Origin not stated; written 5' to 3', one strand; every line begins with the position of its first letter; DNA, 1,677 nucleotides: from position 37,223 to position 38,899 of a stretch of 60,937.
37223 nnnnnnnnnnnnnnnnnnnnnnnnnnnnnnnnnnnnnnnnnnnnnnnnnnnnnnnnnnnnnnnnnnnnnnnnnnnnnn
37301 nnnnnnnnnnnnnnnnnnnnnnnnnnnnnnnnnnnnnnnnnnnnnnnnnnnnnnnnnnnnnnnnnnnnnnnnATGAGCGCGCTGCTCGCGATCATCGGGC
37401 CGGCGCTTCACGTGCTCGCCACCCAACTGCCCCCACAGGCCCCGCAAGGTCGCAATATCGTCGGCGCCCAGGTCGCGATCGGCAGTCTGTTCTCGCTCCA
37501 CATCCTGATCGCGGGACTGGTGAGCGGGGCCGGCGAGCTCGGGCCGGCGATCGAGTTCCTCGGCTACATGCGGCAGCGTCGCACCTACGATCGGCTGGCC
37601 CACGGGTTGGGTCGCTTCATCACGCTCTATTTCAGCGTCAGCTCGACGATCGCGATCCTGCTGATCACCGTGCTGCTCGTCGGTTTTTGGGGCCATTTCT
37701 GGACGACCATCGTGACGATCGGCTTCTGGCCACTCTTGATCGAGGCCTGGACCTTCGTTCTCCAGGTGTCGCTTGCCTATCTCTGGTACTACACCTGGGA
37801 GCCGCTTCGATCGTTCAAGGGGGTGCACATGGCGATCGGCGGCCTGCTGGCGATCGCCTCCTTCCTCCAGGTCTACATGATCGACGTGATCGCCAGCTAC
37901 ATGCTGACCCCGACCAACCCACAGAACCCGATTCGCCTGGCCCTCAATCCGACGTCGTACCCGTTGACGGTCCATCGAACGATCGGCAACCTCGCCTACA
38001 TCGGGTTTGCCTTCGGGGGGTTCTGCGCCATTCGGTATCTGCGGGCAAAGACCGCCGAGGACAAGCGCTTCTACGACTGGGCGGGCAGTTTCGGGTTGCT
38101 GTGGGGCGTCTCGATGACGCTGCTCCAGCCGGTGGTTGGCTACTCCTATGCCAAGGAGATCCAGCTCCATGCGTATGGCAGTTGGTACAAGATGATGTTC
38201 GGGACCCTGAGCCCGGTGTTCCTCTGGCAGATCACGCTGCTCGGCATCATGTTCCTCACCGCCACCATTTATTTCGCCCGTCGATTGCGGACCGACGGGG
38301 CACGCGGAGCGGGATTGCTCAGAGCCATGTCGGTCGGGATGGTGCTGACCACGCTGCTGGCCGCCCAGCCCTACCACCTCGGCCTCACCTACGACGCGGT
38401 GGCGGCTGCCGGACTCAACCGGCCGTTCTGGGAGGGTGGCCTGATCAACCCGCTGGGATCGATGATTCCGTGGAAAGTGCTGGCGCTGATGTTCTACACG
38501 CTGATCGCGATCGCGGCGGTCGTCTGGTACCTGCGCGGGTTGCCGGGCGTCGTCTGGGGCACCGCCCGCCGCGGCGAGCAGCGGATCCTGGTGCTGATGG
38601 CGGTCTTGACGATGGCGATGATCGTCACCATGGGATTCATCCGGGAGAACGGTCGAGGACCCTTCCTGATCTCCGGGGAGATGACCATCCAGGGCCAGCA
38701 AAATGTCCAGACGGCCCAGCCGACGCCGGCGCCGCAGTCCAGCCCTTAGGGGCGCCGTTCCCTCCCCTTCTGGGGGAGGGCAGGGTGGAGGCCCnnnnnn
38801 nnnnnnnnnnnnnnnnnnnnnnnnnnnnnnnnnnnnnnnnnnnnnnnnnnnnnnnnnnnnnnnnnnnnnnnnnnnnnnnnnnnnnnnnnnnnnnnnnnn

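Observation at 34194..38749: Rieske/cytochrome b module flanked by two Q-loop-less CydA-like genes, with no cytochrome c and no CydB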

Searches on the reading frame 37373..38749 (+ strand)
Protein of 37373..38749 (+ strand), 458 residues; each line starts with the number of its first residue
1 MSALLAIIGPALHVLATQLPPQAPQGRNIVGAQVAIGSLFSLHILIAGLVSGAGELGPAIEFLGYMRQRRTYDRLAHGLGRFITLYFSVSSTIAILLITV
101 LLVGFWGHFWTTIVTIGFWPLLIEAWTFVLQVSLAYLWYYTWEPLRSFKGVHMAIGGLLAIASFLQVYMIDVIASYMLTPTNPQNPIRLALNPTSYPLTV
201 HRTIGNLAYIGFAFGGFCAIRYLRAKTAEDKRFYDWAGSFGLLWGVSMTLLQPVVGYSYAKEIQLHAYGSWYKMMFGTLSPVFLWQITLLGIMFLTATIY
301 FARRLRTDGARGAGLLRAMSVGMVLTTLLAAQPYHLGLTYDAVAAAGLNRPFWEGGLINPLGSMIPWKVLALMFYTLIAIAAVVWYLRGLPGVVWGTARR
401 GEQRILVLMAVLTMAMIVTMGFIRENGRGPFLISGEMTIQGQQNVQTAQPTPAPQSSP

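Call 3: search_protein_families(library=pfam, proteins=[window:37373-38749:+], max_evalue=0.01)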
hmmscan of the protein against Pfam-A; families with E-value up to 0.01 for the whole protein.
window:37373-38749:+ (458 aa): 1 family
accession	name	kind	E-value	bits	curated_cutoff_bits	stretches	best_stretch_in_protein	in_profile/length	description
PF01654.22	Cyt_bd_oxida_I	-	1.1e-13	51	26.2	1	39-263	9-237/418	Cytochrome bd terminal oxidase subunit I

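Call 12: search_solved_structures(query=window:37373-38749:+, max_evalue=1, show_alignments=2)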
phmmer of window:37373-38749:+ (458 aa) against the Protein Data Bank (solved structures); distinct sequences matched with E-value up to 1: 0.

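Call 34: find_homologous_proteins(query=A2, max_evalue=0.00001)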
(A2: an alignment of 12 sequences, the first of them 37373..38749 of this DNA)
Query A2 (12 sequences) (458 aa, profile of the alignment): 244 proteins with E <= 0.00001 among 8000 candidates; the best 120 are listed.
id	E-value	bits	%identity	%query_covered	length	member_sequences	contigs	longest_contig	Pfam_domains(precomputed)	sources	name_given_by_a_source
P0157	1.8e-180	619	83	100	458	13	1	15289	PF01654.23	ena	-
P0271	2.9e-180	618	82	100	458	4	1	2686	PF01654.23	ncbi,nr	ncbi:MAG: cytochrome ubiquinol oxidase subunit I [Candidatus Dormibacteraeota bacterium]|nr:cytochro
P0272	5.5e-180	617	82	100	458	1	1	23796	PF01654.23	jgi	jgi:cytochrome d ubiquinol oxidase subunit I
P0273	5.6e-180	617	83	99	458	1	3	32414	PF01654.23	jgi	jgi:cytochrome d ubiquinol oxidase subunit I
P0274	8.2e-180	616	82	100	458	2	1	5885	PF01654.23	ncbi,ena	ncbi:MAG TPA: cytochrome ubiquinol oxidase subunit I [Candidatus Dormibacteraeota bacterium]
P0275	4.9e-179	614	83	100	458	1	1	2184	PF01654.23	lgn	-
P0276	1.9e-178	612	81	100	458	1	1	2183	PF01654.23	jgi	jgi:cytochrome d ubiquinol oxidase subunit I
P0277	2.0e-178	612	81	100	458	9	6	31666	PF01654.23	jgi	jgi:cytochrome d ubiquinol oxidase subunit I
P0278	4.5e-178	611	83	100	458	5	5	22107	PF01654.23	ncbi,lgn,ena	-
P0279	1.6e-177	609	83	97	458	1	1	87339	PF01654.23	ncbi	ncbi:MAG: cytochrome ubiquinol oxidase subunit I [Candidatus Dormibacter sp.]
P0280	4.0e-177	608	91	97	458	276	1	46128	PF01654.23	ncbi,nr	ncbi:MAG TPA: cytochrome ubiquinol oxidase subunit I [Candidatus Dormibacteraeota bacterium]|nr:cyto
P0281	3.5e-175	601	82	95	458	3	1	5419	PF01654.23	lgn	-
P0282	4.5e-175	601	91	100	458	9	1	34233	PF01654.23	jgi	-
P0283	1.4e-174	599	87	98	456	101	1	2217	PF01654.23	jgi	jgi:cytochrome d ubiquinol oxidase subunit I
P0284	2.3e-174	598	87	99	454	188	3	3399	-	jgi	-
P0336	9.9e-168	577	44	97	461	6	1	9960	PF01654.23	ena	-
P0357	5.5e-162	558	41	95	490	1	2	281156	PF01654.23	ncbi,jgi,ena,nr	ncbi:MAG TPA: cytochrome ubiquinol oxidase subunit I [Candidatus Angelobacter sp.]|jgi:cytochrome d 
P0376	1.3e-154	533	36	97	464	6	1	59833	-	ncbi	ncbi:MAG: hypothetical protein WA751_01235 [Candidatus Dormiibacterota bacterium]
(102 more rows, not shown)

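Call 35: find_encoding_contigs(protein=P0357, flank=8000, max_places=2)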
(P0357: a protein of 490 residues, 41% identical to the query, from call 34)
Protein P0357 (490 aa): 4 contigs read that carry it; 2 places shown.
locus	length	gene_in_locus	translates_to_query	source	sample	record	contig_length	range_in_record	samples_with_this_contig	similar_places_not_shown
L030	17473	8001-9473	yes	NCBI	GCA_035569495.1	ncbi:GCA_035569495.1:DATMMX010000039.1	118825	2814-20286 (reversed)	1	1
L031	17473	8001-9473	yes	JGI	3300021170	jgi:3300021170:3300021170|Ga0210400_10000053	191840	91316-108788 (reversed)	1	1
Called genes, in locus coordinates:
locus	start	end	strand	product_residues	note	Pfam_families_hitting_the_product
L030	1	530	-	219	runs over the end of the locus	PF01325:Fe_dep_repress, PF02742:Fe_dep_repr_C, PF04023:FeoA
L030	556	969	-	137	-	PF13622:4HBT_3, PF03061:4HBT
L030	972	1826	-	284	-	PF23473:LysM3_LYK4_5 (faint), PF01476:LysM (faint), PF05257:CHAP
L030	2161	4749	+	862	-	PF00582:Usp, PF08369:PCP_red (weak), PF21349:RUBY_RBDX (weak), PF08369:PCP_red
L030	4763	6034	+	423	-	PF01654:Cyt_bd_oxida_I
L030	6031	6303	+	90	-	-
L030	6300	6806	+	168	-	PF00355:Rieske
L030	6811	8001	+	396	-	PF01292:Ni_hydr_CYTB (weak), PF00033:Cytochrome_B, PF13631:Cytochrom_B_N_2, PF00032:Cytochrom_B_C (weak)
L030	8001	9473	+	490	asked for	PF01654:Cyt_bd_oxida_I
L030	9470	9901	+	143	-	-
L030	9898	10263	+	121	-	PF00072:Response_reg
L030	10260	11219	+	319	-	PF00005:ABC_tran, PF13304:AAA_21 (faint)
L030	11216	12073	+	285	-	PF01061:ABC2_membrane, PF12698:ABC2_membrane_3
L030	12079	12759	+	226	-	-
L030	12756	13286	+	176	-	-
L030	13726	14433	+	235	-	PF02585:PIG-L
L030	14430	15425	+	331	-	PF06089:Asparaginase_II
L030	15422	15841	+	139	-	-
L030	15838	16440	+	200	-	PF12804:NTP_transf_3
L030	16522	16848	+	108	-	-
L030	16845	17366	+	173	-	-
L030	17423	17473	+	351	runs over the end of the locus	PF00296:Bac_luciferase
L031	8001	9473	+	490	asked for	PF01654:Cyt_bd_oxida_I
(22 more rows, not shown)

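Call 36: find_encoding_contigs(protein=P0376, flank=8000, max_places=2)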
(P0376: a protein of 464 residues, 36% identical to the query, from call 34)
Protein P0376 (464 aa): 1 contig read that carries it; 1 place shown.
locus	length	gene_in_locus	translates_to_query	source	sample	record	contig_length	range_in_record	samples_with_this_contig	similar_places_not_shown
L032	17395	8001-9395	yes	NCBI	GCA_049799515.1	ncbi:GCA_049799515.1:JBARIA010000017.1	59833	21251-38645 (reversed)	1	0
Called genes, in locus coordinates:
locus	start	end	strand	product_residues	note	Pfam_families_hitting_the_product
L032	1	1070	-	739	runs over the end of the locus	PF13089:PP_kinase_N, PF02503:PP_kinase, PF17941:PP_kinase_C_1, PF13091:PLDc_2 (faint), PF13090:PP_kinase_C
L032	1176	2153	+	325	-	-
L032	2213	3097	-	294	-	PF00288:GHMP_kinases_N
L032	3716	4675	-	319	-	-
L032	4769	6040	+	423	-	PF01654:Cyt_bd_oxida_I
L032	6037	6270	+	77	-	-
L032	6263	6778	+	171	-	PF00355:Rieske (weak)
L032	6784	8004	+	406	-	PF00033:Cytochrome_B, PF13631:Cytochrom_B_N_2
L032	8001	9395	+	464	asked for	-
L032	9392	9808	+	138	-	-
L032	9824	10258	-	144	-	-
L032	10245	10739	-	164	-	PF13473:Cupredoxin_1 (weak), PF00127:Copper-bind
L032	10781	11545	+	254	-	PF00730:HhH-GPD, PF00633:HHH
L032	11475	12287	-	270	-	PF00378:ECH_1, PF16113:ECH_2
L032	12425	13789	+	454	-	PF00483:NTP_transferase, PF01128:IspD, PF12804:NTP_transf_3, PF25084:LbH_EIF2B (faint), PF25087:GMPPB_C (faint), PF00132:Hexapep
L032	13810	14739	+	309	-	PF13793:Pribosyltran_N, PF00156:Pribosyltran, PF14572:Pribosyl_synth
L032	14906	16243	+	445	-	PF01595:CNNM, PF00571:CBS, PF03471:CorC_HlyC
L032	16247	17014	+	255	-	PF11967:RecO_N, PF02565:RecO_C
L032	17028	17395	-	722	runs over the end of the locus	PF01406:tRNA-synt_1e, PF09334:tRNA-synt_1g (faint), PF00535:Glycos_transf_2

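Call 37: find_encoding_contigs(protein=P0336, flank=8000, max_places=2)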
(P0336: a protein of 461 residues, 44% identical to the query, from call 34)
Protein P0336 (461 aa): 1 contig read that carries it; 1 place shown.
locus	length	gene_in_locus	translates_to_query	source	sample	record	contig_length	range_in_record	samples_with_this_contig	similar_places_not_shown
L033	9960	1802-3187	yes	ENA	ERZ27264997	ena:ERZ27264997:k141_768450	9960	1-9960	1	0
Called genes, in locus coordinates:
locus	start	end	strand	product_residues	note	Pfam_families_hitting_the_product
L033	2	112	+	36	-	?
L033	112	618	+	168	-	PF00355:Rieske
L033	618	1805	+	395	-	PF00033:Cytochrome_B, PF00032:Cytochrom_B_C (faint), PF13631:Cytochrom_B_N_2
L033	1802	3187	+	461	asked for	PF01654:Cyt_bd_oxida_I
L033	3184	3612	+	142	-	-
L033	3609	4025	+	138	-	PF00072:Response_reg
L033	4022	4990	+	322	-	PF00005:ABC_tran, PF13304:AAA_21 (weak)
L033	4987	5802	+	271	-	PF01061:ABC2_membrane, PF12698:ABC2_membrane_3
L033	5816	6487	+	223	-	-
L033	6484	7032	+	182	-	-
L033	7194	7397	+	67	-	-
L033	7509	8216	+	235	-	PF02585:PIG-L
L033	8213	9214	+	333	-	PF06089:Asparaginase_II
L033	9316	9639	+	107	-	-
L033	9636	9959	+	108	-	?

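Call 41: search_solved_structures(query=A3, max_evalue=1, show_alignments=3)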
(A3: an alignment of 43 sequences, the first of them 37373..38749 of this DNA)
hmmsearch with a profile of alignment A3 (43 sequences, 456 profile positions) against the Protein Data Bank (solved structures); distinct sequences matched with E-value up to 1: 2.
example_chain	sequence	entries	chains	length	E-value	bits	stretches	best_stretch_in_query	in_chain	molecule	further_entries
5doq_A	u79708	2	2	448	3.7e-14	55.6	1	31-180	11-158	Bd-type quinol oxidase subunit I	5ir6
7d5i_A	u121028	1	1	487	6.2e-06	28.4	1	32-238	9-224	Cytochrome D ubiquinol oxidase subunit 1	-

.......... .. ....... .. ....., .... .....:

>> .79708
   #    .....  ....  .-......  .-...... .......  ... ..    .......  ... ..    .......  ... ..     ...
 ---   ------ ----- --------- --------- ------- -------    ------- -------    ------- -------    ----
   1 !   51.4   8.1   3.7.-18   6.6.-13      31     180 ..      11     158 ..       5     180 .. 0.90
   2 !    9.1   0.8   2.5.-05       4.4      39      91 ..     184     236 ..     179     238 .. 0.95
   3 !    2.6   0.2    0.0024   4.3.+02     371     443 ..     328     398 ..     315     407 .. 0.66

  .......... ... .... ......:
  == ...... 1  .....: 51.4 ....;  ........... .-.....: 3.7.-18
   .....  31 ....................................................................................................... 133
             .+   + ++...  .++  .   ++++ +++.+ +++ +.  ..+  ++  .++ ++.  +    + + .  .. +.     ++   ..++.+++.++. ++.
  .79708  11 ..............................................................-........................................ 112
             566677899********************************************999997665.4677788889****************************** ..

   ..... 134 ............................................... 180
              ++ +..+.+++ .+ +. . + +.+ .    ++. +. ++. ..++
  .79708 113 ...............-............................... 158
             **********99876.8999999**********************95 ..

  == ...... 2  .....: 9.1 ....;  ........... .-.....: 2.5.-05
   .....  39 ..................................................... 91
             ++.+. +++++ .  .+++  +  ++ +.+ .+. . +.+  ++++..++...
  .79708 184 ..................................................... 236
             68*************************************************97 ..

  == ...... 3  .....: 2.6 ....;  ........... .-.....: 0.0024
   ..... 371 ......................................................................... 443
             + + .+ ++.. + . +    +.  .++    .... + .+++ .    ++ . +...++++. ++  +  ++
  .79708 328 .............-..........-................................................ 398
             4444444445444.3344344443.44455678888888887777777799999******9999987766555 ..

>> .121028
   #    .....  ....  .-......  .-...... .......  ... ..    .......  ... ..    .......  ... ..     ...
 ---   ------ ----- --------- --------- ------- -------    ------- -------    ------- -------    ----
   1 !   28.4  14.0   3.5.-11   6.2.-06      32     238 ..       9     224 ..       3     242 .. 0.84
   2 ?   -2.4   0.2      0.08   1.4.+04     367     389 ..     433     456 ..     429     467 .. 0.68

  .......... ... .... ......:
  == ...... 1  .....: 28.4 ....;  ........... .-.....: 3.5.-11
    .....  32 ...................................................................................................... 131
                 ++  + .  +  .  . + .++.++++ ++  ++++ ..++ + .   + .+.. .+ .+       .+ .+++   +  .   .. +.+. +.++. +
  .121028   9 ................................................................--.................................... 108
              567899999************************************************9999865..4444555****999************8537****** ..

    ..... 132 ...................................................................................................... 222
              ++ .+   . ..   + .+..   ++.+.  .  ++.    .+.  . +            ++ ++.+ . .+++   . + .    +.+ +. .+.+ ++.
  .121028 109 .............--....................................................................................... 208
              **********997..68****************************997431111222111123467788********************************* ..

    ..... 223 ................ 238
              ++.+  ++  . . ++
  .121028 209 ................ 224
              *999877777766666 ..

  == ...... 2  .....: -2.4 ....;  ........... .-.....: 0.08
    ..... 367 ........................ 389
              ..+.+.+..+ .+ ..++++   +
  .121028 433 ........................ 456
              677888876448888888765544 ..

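Call 50: predict_structure(alignment_id=A3)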
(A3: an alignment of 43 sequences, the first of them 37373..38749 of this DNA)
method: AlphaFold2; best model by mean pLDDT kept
length: 458 residues; sequences in the alignment: 43
mean_pLDDT: 80.0   pTM: 0.80
mean pLDDT of the five models: 80.0, 78.0, 76.2, 75.4, 72.4
residues with pLDDT >= 90: 197; 70-90: 158; 50-70: 58; < 50: 45
segments of 3 or more residues with pLDDT < 50: 1-3, 265-272, 431-458
pLDDT, mean of each block of 10 residues (from residue 1): 53 59 60 73 88 94 93 95 89 80 71 82 91 94 92 96 91 78 79 80 91 96 95 96 94 67 49 50 82 95 92 92 89 73 79 83 74 89 94 92 96 89 59 45 36 36
secondary structure, 60 per line:
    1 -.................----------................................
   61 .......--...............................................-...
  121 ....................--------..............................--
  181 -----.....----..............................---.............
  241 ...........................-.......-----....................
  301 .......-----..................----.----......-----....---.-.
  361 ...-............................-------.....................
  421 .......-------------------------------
elements in order: H2-18 H29-67 H70-116 H118-140 H149-178 H186-190 H195-224 H228-267 H269-275 H281-307 H313-330 H340-345 H360-363 H365-392 H400-427

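Call 53: fold_search(model_id=the predicted structure, library=pdb)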
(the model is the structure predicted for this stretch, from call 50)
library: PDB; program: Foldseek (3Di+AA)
matches with E <= 10: 193; with E <= 0.001: 10
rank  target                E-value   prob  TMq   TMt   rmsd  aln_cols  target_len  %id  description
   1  7oy2_C                1.2e-08  1.00  0.59  0.59  18.6       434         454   19  High resolution structure of cytochrome bd-II oxidase from E. coli (released 2021-12-15)
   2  7ose_A                5.6e-08  1.00  0.56  0.52  19.0       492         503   16  cytochrome bd-II type oxidase with bound aurachin D (released 2021-11-17)
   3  6rx4_A                6.7e-08  1.00  0.53  0.52  19.5       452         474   16  THE STRUCTURE OF BD OXIDASE FROM ESCHERICHIA COLI (released 2019-11-20)
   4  6rko_A                1.2e-07  1.00  0.54  0.55  17.5       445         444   16  Cryo-EM structure of the E. coli cytochrome bd-I oxidase at 2.68 A resolution (released 2019-10-16)
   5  7nkz_A                5.8e-07  1.00  0.50  0.51  11.9       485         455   16  Cryo-EM structure of the cytochrome bd oxidase from M. tuberculosis at 2.5 A resolution (released 2021-09-22)
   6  7d5i_A                7.8e-07  1.00  0.51  0.53  13.0       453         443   16  Structure of Mycobacterium smegmatis bd complex in the apo-form. (released 2021-06-23)
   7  9r2g_A                1.0e-06  1.00  0.45  0.54  18.8       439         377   13  Cytochrome bd II oxidase qOR-2 type from Mycobacterium smegmatis (released 2026-03-04)
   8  9fka_A                1.2e-06  1.00  0.55  0.55  12.6       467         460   16  Cryo-EM structure of the reduced cytochrome bd oxidase from M. tuberculosis (released 2025-02-12)
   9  5doq_A                7.4e-06  1.00  0.57  0.60  10.3       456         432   15  The structure of bd oxidase from Geobacillus thermodenitrificans (released 2016-05-04)
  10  8b4o_A                8.4e-06  1.00  0.42  0.44  21.2       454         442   17  Cryo-EM structure of cytochrome bd oxidase from C. glutamicum (released 2022-12-28)
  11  7nkz_B                1.6e-02  1.00  0.36  0.47  17.1       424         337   12  Cryo-EM structure of the cytochrome bd oxidase from M. tuberculosis at 2.5 A resolution (released 2021-09-22)
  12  9r2g_D                2.8e-02  1.00  0.36  0.47  14.9       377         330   16  Cytochrome bd II oxidase qOR-2 type from Mycobacterium smegmatis (released 2026-03-04)
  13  9fka_B                3.6e-02  1.00  0.37  0.47  16.9       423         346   13  Cryo-EM structure of the reduced cytochrome bd oxidase from M. tuberculosis (released 2025-02-12)
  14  7d5i_B                8.7e-02  0.98  0.34  0.42  18.0       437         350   10  Structure of Mycobacterium smegmatis bd complex in the apo-form. (released 2021-06-23)
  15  5aym                  9.0e-02  0.41  0.19  0.21  21.6       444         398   11  Crystal structure of a bacterial homologue of iron transporter ferroportin in outward-facing state with soaked iron (released 2015-11-04)
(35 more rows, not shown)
